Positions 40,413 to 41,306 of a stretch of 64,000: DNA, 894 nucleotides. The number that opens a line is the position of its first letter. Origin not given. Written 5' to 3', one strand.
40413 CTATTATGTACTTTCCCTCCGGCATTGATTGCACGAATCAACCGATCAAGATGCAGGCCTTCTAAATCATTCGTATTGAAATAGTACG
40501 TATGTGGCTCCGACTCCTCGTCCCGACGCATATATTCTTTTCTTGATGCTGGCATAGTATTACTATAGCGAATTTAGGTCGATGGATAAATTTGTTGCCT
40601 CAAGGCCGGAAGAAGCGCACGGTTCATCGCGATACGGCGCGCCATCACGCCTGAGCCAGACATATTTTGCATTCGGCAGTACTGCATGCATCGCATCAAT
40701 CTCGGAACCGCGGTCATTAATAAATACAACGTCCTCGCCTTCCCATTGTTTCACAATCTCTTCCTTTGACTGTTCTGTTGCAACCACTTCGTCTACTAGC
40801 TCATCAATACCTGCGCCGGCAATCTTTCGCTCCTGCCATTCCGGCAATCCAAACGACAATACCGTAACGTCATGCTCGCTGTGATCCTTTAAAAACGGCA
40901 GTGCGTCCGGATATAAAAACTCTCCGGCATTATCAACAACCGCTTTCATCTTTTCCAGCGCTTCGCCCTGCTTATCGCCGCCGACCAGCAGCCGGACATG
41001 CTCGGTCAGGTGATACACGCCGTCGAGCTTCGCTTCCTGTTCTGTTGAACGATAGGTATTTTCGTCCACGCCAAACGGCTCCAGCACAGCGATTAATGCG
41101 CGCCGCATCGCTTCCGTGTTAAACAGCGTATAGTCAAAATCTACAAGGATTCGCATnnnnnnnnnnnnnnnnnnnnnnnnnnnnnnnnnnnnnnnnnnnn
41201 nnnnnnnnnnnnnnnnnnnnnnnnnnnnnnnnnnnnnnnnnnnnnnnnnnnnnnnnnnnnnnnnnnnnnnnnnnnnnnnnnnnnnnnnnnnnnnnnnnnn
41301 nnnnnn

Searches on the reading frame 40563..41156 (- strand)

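Call 49: search_protein_families(library=pfam, proteins=[window:40563-41156:-], max_evalue=0.001)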
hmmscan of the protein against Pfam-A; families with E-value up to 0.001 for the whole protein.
window:40563-41156:- (197 aa): 2 families
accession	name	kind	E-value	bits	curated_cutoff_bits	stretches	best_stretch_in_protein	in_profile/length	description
PF12710.13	HAD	-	1.8e-05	25.7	27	1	3-137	1-142/189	haloacid dehalogenase-like hydrolase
PF00702.32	Hydrolase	-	0.00011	23.2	26.4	1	3-158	4-189/191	haloacid dehalogenase-like hydrolase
